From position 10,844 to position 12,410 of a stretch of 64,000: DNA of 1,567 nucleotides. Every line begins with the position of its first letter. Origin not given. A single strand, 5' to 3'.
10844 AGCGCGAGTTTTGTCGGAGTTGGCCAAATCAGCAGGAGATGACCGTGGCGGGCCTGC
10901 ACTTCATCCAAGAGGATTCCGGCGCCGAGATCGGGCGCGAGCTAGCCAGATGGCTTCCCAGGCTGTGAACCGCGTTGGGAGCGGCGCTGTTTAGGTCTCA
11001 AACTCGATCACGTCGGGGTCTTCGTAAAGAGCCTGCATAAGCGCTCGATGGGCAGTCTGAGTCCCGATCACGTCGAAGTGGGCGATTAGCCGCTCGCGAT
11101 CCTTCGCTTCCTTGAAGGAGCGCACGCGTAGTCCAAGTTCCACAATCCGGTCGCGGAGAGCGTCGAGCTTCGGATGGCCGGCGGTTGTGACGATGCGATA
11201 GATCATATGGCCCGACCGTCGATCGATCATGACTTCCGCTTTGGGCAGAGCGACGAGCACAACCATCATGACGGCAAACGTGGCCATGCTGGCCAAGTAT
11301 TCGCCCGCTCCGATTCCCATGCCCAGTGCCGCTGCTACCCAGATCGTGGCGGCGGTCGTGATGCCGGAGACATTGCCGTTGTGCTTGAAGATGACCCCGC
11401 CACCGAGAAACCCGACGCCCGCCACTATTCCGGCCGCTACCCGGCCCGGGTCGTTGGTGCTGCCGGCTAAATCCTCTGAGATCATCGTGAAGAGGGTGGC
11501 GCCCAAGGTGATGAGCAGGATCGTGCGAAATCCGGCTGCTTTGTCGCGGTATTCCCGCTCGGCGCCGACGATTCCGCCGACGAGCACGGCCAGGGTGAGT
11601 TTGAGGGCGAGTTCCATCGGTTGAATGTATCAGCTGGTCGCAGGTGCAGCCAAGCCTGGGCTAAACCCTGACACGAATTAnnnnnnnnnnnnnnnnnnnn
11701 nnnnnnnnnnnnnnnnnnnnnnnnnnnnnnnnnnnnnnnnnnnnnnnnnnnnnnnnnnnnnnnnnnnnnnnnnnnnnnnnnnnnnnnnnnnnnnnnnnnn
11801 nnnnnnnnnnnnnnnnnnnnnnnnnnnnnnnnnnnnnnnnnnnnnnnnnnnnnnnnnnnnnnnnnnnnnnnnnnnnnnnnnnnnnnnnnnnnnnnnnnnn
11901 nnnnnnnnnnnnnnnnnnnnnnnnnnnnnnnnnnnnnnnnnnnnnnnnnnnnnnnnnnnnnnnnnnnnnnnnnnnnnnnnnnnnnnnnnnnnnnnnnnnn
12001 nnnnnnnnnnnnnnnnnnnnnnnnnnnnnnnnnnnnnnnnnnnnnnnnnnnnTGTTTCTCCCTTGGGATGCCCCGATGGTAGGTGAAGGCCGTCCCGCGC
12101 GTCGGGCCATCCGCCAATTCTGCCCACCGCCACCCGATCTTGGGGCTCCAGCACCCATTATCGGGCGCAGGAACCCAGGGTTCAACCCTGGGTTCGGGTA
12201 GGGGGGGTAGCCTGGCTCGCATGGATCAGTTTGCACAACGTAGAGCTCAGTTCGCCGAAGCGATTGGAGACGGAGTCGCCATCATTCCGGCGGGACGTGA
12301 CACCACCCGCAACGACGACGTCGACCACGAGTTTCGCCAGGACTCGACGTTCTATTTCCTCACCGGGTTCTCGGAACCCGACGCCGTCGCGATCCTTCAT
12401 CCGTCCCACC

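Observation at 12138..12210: Solo inverted copy of the palindromic repeat upstream of pepP, with a poly-G tail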

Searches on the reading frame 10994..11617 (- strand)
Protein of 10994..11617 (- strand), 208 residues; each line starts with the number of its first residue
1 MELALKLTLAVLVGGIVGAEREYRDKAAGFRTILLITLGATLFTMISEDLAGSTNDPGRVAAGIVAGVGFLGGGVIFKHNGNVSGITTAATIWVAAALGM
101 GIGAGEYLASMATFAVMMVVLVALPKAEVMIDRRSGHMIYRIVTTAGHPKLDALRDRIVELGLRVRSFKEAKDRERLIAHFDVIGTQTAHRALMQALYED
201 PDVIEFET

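Call 52: search_protein_families(library=pfam, proteins=[window:10994-11617:-])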
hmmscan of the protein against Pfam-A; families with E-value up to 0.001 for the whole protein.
window:10994-11617:- (208 aa): 1 family
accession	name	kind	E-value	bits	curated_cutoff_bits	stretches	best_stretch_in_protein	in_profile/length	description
PF02308.21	MgtC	-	3.9e-35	121.3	31.4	1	7-128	1-119/121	MgtC family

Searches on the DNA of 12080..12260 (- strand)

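Call 20: build_rna_model(alignment_id=A3, structure=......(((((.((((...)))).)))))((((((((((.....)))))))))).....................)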
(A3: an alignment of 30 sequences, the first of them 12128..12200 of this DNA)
Model R1 built from alignment A3 (30 sequences, 75 columns); structure: as given.
model positions 73; base pairs 19; branch points 1; effective number of sequences 3.23; information 0.773 bits per position. Calibrated on 0.2 Mb of random sequence (short: E-values are rough).
structure used (alignment columns):
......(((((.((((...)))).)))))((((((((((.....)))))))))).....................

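Call 21: search_with_rna_model(model_id=R1, source=window, filters=off, max_evalue=10, show_alignments=6)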
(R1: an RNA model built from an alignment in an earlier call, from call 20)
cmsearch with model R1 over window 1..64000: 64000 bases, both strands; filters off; matches with E-value up to 10: 39.
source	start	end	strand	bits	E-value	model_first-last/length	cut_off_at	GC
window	12127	12199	-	83.2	1.6e-24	1-73/73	no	0.66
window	55755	55827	+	79.2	2.8e-23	1-73/73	no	0.66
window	55875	55954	+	56.9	3.2e-16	1-73/73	no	0.65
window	55722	55787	-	37.2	5.3e-10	1-73/73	no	0.62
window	12167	12235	+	34.6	3.4e-09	1-73/73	no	0.62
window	55791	55846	-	33.1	1e-08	1-73/73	no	0.59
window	55889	55976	-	23.2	1.4e-05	1-73/73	no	0.65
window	63134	63200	-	14.6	0.0073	1-73/73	no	0.67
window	55831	55873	+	13.5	0.016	6-58/73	no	0.63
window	27669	27731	+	7.5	1.2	1-73/73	no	0.67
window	11656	11670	-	7.3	1.4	10-24/73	no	0.6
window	32654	32667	-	7.1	1.7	34-47/73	no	0.79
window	24651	24714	-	7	1.8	1-73/73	no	0.58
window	28324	28410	+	6.7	2.2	1-73/73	no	0.63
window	24647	24714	+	6.6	2.4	1-73/73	no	0.56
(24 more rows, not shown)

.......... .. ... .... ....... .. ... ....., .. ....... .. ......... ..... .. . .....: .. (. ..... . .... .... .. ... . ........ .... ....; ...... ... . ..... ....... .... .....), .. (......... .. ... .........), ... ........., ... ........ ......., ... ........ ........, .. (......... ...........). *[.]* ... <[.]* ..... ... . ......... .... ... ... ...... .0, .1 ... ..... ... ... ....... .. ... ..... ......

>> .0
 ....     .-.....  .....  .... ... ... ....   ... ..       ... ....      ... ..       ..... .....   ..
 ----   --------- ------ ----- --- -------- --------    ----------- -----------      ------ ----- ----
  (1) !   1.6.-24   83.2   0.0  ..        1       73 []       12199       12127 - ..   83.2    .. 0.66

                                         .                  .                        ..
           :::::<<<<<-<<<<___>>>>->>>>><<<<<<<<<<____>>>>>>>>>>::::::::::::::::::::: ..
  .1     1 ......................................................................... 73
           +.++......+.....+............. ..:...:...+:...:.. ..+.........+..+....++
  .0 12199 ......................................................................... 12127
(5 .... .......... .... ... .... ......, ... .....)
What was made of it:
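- Checked: The covariance model scores the solo copy 83.2 bits, E 1.6e-24 (call 21).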

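Call 22: search_with_rna_model(model_id=R1, sources=[L002, L003, L004, L006, L007, L008, L009, L011, L012, L013, L014, L015, L016, L017, L018, L019, L020, L022, L024, L026, L028, L029, L031, L032, L034, L035, L036, L037, L038, L039, L041, L042, L044, L045, L048, L049, L050, L051, L052, L053], max_evalue=0.001)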
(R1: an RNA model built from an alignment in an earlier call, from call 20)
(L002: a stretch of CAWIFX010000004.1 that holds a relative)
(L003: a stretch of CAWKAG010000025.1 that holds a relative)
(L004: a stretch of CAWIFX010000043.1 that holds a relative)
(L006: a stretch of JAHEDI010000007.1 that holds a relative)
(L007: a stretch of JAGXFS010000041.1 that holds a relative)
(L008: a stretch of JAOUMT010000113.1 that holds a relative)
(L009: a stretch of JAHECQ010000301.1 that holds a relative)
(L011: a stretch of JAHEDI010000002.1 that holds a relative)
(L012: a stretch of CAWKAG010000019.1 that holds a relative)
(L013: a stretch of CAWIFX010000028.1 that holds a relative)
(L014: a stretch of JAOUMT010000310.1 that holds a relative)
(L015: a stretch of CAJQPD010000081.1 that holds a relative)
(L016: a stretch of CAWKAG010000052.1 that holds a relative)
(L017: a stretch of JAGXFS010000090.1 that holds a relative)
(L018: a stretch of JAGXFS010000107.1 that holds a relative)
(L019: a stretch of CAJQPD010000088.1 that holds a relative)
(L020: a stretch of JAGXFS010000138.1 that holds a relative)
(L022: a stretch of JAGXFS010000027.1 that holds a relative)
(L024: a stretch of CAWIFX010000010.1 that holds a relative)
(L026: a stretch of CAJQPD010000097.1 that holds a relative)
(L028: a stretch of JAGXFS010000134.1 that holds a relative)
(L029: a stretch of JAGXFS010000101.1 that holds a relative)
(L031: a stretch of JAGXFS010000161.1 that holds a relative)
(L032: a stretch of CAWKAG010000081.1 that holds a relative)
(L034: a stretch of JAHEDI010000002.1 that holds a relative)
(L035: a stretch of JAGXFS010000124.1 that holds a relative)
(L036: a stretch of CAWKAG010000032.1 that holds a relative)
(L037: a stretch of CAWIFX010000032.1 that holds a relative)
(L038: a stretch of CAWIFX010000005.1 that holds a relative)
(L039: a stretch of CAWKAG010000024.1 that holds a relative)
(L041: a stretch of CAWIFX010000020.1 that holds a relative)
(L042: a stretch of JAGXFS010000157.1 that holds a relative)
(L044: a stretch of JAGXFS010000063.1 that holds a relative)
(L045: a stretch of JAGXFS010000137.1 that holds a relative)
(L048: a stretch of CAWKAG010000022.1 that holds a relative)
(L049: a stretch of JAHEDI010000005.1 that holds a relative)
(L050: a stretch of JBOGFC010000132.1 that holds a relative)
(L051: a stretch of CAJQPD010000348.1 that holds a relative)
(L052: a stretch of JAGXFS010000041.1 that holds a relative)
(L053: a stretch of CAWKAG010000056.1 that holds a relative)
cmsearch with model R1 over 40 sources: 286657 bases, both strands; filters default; matches with E-value up to 0.001: 110.
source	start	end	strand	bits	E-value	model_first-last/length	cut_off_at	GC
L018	4024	4096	+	89.6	6.6e-26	1-73/73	no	0.64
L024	3075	3147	-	89.6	6.6e-26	1-73/73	no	0.64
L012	1609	1681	-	88.9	1.1e-25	1-73/73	no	0.62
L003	1804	1876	-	86.4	7.2e-25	1-73/73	no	0.6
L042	3638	3710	-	84.1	3.7e-24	1-73/73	no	0.6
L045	3659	3731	+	83.9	4.3e-24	1-73/73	no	0.63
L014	423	495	-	83.5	5.6e-24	1-73/73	no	0.66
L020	656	728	-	81.8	2e-23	1-73/73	no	0.64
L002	6846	6918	+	81.5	2.5e-23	1-73/73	no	0.53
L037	6147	6219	+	80.8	4.2e-23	1-73/73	no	0.62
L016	924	996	+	80.5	4.9e-23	1-73/73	no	0.63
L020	816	888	-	80.4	5.3e-23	1-73/73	no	0.62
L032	5537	5609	-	79.7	9.1e-23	1-73/73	no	0.6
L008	7324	7396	-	79.6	1e-22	1-73/73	no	0.63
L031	3812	3884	-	79.1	1.4e-22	1-73/73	no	0.55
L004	1380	1452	-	78.8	1.8e-22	1-73/73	no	0.64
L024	2048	2120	+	78.8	1.8e-22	1-73/73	no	0.6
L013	1559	1631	+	77.7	3.8e-22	1-73/73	no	0.64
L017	1120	1192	+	76.1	1.3e-21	1-73/73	no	0.62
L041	3305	3377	+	74.8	3.1e-21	1-73/73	no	0.63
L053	267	339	-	74.6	3.7e-21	1-73/73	no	0.64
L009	561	633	-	74.3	4.5e-21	1-73/73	no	0.71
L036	4235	4307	+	73.7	7.3e-21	1-73/73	no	0.63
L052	3373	3445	-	73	1.2e-20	1-73/73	no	0.66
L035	2654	2726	+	72.7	1.5e-20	1-73/73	no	0.63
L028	6812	6884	-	72.6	1.6e-20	1-73/73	no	0.68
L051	3214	3286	-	72.1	2.3e-20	1-73/73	no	0.62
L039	753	825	-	72.1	2.3e-20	1-73/73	no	0.63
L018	5051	5123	-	72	2.5e-20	1-73/73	no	0.6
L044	2978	3043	-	71.8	2.8e-20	1-73/73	no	0.61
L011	6385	6458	+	71.6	3.4e-20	1-73/73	no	0.62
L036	4869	4941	-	67.6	5.9e-19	1-73/73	no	0.63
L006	2049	2121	-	64.9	4.2e-18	1-73/73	no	0.62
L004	1420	1492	+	64.9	4.4e-18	1-73/73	no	0.64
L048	1532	1604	-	64.4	6.1e-18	1-73/73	no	0.62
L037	6847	6921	-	59.4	2.3e-16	1-73/73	no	0.61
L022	3888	3960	-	58.8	3.7e-16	1-73/73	no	0.6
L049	2486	2558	-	56.1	2.6e-15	1-73/73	no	0.64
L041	4942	5010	+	54.4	8.6e-15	1-73/73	no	0.61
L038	5229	5302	+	51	1e-13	1-73/73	no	0.62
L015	347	420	+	51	1e-13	1-73/73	no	0.65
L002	6767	6840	+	47.5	1.3e-12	1-73/73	no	0.59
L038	5308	5381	+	46.2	3.3e-12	1-73/73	no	0.58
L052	1564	1624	-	44.7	1e-11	1-73/73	no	0.64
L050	5134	5207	-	44.2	1.4e-11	1-73/73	no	0.72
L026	4501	4575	-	43.7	2.1e-11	1-73/73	no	0.63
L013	1519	1591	-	43.1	3.3e-11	1-73/73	no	0.62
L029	1380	1453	-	42.5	5.1e-11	1-73/73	no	0.61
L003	1844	1907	+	42.4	5.3e-11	1-73/73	no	0.64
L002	6803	6878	-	41.2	1.3e-10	1-73/73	no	0.57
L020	735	808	-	40.5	2.1e-10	1-73/73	no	0.59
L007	5504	5580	+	40.5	2.2e-10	1-73/73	no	0.62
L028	5070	5155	-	40.2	2.7e-10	1-73/73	no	0.6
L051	3254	3325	+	39.9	3.3e-10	1-73/73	no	0.62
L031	3852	3908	+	39.3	5.3e-10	1-73/73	no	0.6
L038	5265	5340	-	38.4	9.9e-10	1-73/73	no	0.58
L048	1572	1669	+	38.3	1e-09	1-73/73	no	0.68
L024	2017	2080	-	37.9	1.5e-09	1-73/73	no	0.59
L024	3115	3208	+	37.8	1.5e-09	1-73/73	no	0.61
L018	3963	4056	-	37.8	1.5e-09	1-73/73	no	0.62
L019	4448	4508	-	37.4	2e-09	1-73/73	no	0.59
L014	463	523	+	37.3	2.2e-09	1-73/73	no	0.59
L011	29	88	+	36.9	3e-09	6-64/73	no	0.6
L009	601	673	+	36.4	4.2e-09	1-73/73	no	0.64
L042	3678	3735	+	36.3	4.5e-09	1-73/73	no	0.64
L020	696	772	+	35.9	5.9e-09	1-73/73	no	0.6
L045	3623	3691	-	35.9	6.1e-09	1-73/73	no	0.62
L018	5091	5160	+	35.8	6.4e-09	1-73/73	no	0.54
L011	6364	6417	-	35.8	6.7e-09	1-73/73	no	0.59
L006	2089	2151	+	35.7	6.8e-09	1-73/73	no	0.59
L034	7905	7977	+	35.5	8e-09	1-73/73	no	0.64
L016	887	956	-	35.5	8.2e-09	1-73/73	no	0.6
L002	6743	6799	-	35.3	9.2e-09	1-73/73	no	0.56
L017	1103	1152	-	35.2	9.9e-09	1-73/73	no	0.6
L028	6852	6926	+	35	1.2e-08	1-73/73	no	0.64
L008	3249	3326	+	34.8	1.3e-08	1-73/73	no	0.64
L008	7364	7415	+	34.5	1.6e-08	1-73/73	no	0.63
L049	2526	2617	+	34.5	1.7e-08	1-73/73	no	0.61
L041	3273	3337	-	34.4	1.7e-08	1-73/73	no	0.69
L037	6889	6944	+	34.4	1.8e-08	1-73/73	no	0.64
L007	5475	5536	-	34.2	2.2e-08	1-73/73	no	0.68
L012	1649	1701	+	34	2.4e-08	1-73/73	no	0.53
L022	3928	3989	+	34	2.4e-08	1-73/73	no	0.63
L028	5123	5181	+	33.2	4.3e-08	1-73/73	no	0.59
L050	5175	5240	+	33.2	4.4e-08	1-73/73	no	0.58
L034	7935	7996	-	32.9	5.3e-08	1-73/73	no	0.65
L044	2952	3008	+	32.9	5.4e-08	1-73/73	no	0.6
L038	5190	5261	-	32.8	5.7e-08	1-73/73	no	0.58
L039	793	880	+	32.7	6e-08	1-73/73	no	0.6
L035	2624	2686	-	32.7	6.4e-08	1-73/73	no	0.63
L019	4476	4534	+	32.6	6.6e-08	1-73/73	no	0.61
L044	3011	3075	+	32.6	6.7e-08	1-73/73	no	0.62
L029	1421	1475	+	32.3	8.2e-08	1-73/73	no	0.62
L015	294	379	-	32.2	8.8e-08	1-73/73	no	0.52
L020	856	927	+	32.2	9.2e-08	1-73/73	no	0.58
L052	3413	3462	+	31.6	1.3e-07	1-73/73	no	0.6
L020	776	830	+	31.5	1.5e-07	1-73/73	no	0.51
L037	6111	6179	-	31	2.1e-07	1-73/73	no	0.61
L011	2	56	-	29.9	4.6e-07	1-73/73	no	0.58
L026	4543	4597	+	29.9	4.7e-07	1-73/73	no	0.58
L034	5935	5992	+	29.6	6e-07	1-73/73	no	0.59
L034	5910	5967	-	29.3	7.1e-07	1-73/73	no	0.59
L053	312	334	+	29.2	7.8e-07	6-28/73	no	0.57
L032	5582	5604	+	28.7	1.1e-06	6-28/73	no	0.57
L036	4240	4262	-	28.7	1.1e-06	6-28/73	no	0.57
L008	3205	3281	-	28.4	1.5e-06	1-73/73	no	0.6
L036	4909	4984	+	26.5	5.4e-06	1-73/73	no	0.62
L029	1312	1378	-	24.5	2.5e-05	1-73/73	no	0.63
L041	4945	5016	-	20.5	0.00045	1-73/73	no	0.58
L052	1575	1629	+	20.4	0.00047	1-73/73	no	0.65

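Call 30: search_with_rna_model(model_id=R1, sources=[L054, L055, L056, L057, L058, L059, L060, L061, L062, L063, L064, L065, L066, L067, L068, L069, L070, L071, L072, L073, L074, L075, L076, L077, L078, L079, L080], max_evalue=0.01)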
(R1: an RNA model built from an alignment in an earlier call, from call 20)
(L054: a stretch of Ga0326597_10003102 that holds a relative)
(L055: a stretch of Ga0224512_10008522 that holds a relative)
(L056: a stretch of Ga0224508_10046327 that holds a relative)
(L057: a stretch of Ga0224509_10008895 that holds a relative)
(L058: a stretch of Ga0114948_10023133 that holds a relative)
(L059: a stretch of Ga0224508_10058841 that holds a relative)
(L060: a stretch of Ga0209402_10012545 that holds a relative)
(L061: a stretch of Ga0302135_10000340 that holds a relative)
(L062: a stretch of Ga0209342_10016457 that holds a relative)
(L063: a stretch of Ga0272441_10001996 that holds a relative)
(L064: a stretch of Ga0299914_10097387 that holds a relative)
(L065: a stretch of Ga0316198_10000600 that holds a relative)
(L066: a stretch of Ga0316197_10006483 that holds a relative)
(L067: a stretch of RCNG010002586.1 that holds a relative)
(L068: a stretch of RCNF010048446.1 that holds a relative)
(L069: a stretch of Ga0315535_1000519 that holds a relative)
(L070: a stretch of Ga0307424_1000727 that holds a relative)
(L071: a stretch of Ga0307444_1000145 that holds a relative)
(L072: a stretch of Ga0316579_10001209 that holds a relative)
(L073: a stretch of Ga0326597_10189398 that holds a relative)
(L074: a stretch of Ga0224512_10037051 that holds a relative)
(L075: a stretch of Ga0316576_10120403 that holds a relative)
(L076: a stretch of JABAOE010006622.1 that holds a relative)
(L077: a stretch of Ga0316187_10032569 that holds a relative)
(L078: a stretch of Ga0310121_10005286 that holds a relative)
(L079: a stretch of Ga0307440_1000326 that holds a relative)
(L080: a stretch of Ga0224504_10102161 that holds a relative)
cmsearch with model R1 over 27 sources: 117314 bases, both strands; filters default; matches with E-value up to 0.01: 2.
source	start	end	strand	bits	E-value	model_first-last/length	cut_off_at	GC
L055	5540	5624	+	23.6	1.8e-05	1-73/73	no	0.65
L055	5508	5596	-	18.9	0.00056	1-73/73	no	0.65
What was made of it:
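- None is found in the 27 metagenomic pepP loci except one weak, unrelated site (call 30).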

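Call 33: search_with_rna_model(model_id=R1, source=L054, filters=off, max_evalue=10, show_alignments=2)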
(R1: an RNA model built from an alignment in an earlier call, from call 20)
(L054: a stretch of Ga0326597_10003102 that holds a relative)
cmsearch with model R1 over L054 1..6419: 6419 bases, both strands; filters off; matches with E-value up to 10: 17.
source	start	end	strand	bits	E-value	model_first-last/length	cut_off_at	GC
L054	14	74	+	7.2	0.16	1-73/73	no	0.69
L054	1071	1144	+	6.3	0.3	1-73/73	no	0.59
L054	5467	5537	-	4.9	0.84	1-73/73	no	0.63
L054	3869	3924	+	4.4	1.2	1-73/73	no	0.7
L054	2206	2237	-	3.1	3.1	1-73/73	no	0.56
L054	275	330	+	3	3.3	1-73/73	no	0.54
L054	1183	1194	-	2.7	4.2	35-46/73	no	0.58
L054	4628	4709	+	2.3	5.5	1-73/73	no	0.66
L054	4557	4644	-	2.3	5.6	1-73/73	no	0.51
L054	1183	1194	+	2.2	5.8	35-46/73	no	0.58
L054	6152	6174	+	2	6.7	29-52/73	no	0.65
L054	3358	3384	+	1.9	7.2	1-73/73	no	0.74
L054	5664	5695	-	1.7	8.3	1-73/73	no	0.66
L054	3959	3978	-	1.7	8.5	31-50/73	no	0.6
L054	1204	1233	+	1.6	8.8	1-73/73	no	0.7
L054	1494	1503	-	1.6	9.3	36-45/73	no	0.7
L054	3626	3632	-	1.5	9.6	14-20/73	no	0.43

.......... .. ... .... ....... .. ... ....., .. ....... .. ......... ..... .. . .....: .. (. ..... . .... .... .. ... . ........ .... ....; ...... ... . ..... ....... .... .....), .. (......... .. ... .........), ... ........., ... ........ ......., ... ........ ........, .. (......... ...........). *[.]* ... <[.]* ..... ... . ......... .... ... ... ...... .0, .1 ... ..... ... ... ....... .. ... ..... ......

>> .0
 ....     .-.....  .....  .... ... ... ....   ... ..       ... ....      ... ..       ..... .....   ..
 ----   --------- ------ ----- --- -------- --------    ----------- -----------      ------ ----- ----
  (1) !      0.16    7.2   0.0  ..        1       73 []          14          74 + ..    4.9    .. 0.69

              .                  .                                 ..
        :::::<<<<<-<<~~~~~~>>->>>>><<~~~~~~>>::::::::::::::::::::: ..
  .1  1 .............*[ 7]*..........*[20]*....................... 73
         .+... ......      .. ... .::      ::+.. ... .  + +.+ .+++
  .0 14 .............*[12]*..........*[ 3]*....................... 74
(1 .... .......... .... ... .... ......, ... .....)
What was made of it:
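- Tried and rejected: Remnant of the element in L054: the model finds nothing upstream of pepP there (call 33).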

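Call 37: search_rna_families(source=window, start=12080, end=12260, threshold=evalue, max_evalue=10)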
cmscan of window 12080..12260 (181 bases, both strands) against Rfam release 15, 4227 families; matches with E-value up to 10: 3.
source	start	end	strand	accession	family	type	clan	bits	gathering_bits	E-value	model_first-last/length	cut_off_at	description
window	12129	12186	-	RF01044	mir-345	Gene; miRNA;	-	14.7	65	1.1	1-91/91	no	mir-345 microRNA precursor family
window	12138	12181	+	RF00767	mir-150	Gene; miRNA;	-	12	55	7.1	1-82/82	no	mir-150 microRNA precursor family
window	12117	12163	-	RF01138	sR23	Gene; snRNA; snoRNA; CD-box;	-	8.3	45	7.6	1-54/54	no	Small nucleolar RNA sR23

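Call 58: search_with_rna_model(model_id=R1, sources=[L082, L083, L084, L085, L086, L087, L088, L089, L090, L091, L092], max_evalue=0.001)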
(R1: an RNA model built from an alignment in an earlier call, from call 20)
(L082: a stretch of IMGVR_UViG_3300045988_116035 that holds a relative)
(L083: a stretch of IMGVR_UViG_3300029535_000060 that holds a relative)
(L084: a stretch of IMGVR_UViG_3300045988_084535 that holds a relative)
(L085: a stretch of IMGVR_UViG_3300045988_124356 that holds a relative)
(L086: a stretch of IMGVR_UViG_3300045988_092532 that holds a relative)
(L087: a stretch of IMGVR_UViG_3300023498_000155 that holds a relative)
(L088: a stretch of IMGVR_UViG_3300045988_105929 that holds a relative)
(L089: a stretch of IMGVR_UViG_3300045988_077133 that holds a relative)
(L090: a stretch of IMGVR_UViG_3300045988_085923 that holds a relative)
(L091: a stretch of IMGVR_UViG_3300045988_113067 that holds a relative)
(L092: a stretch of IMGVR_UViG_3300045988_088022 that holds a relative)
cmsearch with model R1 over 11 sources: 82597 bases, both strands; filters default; matches with E-value up to 0.001: 22.
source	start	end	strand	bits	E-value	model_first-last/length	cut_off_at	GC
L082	14307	14329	-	28.9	2.9e-07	6-28/73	no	0.57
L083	1125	1147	+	28.9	2.9e-07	6-28/73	no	0.57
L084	193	215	+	28.9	2.9e-07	6-28/73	no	0.57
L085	94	116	+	28.9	2.9e-07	6-28/73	no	0.57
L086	8761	8783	-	28.9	2.9e-07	6-28/73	no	0.57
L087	3435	3457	+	28.9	2.9e-07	6-28/73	no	0.57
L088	95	117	+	28.9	2.9e-07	6-28/73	no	0.57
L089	95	117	+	28.9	2.9e-07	6-28/73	no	0.57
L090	95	117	+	28.9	2.9e-07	6-28/73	no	0.57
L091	3939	3961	-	28.9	2.9e-07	6-28/73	no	0.57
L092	213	235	+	28.9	2.9e-07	6-28/73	no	0.57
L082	14307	14329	+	28.5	3.7e-07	6-28/73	no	0.57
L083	1125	1147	-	28.5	3.7e-07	6-28/73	no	0.57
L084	193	215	-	28.5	3.7e-07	6-28/73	no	0.57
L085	94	116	-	28.5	3.7e-07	6-28/73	no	0.57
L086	8761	8783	+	28.5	3.7e-07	6-28/73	no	0.57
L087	3435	3457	-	28.5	3.7e-07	6-28/73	no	0.57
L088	95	117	-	28.5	3.7e-07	6-28/73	no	0.57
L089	95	117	-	28.5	3.7e-07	6-28/73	no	0.57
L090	95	117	-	28.5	3.7e-07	6-28/73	no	0.57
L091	3939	3961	+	28.5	3.7e-07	6-28/73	no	0.57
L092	213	235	-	28.5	3.7e-07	6-28/73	no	0.57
